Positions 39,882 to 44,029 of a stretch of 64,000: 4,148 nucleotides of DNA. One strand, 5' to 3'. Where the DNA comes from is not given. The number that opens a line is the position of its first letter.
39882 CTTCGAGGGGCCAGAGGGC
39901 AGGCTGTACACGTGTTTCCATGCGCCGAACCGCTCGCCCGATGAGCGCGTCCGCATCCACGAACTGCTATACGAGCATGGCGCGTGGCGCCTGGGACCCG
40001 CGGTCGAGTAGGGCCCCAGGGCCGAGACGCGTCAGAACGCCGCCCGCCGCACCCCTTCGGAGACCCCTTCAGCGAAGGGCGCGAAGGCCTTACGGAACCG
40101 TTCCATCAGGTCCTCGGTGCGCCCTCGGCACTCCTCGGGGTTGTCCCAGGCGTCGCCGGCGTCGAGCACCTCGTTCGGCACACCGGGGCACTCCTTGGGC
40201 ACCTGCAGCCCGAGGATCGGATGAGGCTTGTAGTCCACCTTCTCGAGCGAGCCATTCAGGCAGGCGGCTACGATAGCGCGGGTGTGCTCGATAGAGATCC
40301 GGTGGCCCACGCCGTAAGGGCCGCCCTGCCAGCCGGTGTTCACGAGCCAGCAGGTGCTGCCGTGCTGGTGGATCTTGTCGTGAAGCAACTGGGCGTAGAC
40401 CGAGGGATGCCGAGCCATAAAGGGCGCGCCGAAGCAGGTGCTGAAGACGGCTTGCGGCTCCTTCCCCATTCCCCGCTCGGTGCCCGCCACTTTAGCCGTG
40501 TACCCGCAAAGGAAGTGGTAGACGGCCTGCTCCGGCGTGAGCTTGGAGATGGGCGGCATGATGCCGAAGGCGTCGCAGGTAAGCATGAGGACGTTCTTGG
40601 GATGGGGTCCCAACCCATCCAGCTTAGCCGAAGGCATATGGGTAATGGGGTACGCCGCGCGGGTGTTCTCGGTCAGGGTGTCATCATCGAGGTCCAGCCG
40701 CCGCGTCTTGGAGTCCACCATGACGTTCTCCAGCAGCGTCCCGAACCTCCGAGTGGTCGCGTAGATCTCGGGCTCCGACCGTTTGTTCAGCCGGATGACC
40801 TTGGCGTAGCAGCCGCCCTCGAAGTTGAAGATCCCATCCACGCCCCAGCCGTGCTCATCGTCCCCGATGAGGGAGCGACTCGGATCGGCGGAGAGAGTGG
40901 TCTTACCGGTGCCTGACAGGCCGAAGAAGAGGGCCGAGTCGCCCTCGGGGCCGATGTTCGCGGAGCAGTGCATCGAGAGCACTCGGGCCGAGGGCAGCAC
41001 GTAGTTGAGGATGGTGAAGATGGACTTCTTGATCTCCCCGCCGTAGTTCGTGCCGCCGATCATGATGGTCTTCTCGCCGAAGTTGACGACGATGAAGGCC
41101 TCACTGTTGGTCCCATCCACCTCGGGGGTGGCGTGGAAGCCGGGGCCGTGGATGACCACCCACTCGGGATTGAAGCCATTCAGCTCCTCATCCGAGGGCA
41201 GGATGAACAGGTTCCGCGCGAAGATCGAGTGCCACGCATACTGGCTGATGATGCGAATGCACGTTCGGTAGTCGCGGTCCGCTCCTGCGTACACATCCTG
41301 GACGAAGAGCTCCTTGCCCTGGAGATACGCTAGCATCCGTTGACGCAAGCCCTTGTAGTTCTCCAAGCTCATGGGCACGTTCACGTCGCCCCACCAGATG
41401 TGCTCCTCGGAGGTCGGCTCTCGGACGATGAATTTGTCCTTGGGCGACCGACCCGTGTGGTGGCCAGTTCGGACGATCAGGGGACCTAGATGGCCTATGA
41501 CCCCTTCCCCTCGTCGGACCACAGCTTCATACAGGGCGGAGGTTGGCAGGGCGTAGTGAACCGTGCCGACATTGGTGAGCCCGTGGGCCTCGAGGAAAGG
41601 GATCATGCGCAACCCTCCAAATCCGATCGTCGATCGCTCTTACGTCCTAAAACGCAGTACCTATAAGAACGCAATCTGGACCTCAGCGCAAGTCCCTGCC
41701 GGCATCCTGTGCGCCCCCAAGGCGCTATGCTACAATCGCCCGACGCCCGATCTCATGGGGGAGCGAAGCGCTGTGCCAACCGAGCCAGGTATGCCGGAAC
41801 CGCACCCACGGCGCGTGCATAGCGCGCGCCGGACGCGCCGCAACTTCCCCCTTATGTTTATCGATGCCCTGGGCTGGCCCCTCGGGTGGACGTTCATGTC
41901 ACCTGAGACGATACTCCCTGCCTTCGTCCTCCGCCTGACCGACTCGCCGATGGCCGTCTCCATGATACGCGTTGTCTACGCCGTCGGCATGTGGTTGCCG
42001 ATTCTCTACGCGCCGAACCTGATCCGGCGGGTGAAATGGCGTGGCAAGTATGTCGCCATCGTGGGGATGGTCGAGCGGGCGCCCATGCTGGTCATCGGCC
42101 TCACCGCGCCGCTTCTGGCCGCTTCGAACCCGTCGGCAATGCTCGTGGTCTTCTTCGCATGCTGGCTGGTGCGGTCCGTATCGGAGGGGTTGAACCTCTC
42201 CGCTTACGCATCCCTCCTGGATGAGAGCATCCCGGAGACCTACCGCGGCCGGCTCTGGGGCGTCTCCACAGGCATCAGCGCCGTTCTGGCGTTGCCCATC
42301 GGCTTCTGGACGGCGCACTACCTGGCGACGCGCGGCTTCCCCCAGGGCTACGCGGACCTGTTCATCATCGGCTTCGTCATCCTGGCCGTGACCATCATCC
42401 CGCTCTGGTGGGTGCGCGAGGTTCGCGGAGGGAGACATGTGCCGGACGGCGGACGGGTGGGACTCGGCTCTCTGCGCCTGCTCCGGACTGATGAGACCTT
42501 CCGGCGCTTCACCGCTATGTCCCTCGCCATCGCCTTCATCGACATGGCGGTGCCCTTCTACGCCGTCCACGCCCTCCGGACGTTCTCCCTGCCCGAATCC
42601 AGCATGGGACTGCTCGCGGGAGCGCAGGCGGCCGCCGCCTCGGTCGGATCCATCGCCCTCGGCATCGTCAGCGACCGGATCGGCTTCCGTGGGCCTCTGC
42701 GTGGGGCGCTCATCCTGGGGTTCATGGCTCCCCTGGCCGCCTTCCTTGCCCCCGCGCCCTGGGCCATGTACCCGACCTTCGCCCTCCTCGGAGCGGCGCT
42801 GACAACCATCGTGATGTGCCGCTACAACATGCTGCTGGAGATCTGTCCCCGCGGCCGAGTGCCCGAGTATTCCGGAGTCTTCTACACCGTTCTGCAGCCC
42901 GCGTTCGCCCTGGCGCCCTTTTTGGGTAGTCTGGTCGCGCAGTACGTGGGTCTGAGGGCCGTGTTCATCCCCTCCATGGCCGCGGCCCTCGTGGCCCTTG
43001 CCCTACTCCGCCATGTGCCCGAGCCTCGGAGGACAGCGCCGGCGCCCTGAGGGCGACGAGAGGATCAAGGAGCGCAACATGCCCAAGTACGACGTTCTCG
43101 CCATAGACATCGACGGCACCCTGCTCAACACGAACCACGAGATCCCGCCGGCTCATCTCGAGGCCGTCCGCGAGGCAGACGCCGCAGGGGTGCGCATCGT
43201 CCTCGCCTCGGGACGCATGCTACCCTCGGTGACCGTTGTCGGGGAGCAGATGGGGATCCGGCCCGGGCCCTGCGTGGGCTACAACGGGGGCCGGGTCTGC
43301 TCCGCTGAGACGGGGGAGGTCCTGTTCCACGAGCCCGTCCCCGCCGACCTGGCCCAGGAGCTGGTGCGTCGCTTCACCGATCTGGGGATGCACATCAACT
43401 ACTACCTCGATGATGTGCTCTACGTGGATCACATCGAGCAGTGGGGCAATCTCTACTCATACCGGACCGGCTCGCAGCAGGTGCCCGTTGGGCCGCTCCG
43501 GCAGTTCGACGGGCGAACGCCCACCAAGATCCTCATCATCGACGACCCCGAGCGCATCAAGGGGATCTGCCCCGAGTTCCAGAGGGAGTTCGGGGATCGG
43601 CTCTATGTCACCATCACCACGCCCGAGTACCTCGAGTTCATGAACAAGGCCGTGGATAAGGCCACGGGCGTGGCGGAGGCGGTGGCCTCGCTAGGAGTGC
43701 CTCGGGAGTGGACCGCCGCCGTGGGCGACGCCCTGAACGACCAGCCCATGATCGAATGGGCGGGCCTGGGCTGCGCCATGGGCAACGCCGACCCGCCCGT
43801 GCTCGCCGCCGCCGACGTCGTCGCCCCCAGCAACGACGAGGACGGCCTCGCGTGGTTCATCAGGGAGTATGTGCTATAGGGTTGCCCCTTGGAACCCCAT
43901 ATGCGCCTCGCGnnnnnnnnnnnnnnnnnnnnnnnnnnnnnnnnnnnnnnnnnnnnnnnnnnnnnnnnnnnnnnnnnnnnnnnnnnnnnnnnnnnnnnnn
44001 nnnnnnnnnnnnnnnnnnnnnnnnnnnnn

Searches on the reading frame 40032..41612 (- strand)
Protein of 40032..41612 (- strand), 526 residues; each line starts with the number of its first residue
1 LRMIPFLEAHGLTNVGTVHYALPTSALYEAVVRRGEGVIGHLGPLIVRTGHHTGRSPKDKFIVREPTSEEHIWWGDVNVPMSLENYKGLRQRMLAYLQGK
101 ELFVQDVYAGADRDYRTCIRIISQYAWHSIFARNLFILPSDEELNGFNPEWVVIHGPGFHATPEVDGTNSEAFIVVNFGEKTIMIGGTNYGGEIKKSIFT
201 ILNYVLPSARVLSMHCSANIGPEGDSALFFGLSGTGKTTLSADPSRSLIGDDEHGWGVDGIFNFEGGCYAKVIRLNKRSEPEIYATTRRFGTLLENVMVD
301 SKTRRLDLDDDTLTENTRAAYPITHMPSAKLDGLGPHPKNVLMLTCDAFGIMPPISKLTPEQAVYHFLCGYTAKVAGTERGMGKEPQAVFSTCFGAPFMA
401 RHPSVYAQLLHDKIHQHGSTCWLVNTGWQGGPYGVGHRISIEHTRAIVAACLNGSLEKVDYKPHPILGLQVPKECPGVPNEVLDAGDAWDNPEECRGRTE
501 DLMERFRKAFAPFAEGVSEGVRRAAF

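Call 64: search_protein_families(library=pfam, proteins=[window:40032-41612:-], max_evalue=0.0001)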
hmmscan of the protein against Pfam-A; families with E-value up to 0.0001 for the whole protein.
window:40032-41612:- (526 aa): 1 family
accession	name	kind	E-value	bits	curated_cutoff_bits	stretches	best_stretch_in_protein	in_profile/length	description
PF01293.25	PEPCK_ATP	-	6e-217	721.3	26.5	1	17-481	2-465/465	Phosphoenolpyruvate carboxykinase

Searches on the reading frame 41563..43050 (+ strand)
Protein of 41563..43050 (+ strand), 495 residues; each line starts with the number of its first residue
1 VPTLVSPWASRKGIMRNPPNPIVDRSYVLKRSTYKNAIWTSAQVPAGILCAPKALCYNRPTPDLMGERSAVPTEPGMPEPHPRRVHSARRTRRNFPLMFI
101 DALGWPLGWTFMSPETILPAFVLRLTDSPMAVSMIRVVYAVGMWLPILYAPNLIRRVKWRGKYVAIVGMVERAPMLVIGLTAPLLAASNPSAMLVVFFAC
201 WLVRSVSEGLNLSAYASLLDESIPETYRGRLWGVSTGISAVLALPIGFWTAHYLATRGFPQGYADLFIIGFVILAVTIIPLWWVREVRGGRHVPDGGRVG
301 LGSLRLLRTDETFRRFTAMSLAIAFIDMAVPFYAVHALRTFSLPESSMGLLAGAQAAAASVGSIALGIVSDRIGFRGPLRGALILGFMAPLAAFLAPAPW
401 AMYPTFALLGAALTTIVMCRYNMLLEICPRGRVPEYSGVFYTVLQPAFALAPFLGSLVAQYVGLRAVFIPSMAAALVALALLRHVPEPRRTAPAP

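Call 64: search_protein_families(library=pfam, proteins=[window:41563-43050:+], max_evalue=0.0001)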
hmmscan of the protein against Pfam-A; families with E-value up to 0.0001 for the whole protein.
window:41563-43050:+ (495 aa): 1 family
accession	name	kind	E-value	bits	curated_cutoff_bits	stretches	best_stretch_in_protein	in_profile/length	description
PF07690.21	MFS_1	-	1.2e-18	67.6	33.4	1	318-493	4-182/347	Major Facilitator Superfamily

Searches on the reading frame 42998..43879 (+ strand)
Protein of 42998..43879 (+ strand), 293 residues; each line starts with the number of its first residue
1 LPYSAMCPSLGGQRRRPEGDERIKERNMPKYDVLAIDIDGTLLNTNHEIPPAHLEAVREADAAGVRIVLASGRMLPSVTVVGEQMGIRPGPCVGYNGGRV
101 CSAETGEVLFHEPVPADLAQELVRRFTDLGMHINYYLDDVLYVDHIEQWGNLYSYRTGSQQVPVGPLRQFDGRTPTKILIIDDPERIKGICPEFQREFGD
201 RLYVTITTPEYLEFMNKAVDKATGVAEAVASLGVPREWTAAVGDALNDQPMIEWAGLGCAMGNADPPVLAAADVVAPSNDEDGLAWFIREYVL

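Call 64: search_protein_families(library=pfam, proteins=[window:42998-43879:+], max_evalue=0.0001)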
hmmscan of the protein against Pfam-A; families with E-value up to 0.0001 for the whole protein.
window:42998-43879:+ (293 aa): 4 families
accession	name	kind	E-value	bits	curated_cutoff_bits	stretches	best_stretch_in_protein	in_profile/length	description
PF08282.18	Hydrolase_3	-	4.2e-59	200.8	20.9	1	34-288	1-255/255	haloacid dehalogenase-like hydrolase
PF00702.32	Hydrolase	-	2.2e-08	35.2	26.4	0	31-62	1-31/191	haloacid dehalogenase-like hydrolase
PF12710.13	HAD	-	1e-05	26.5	27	0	196-252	120-188/189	haloacid dehalogenase-like hydrolase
PF05116.19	S6PP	-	1.7e-05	25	20.3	0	33-86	4-57/247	Sucrose-6F-phosphate phosphohydrolase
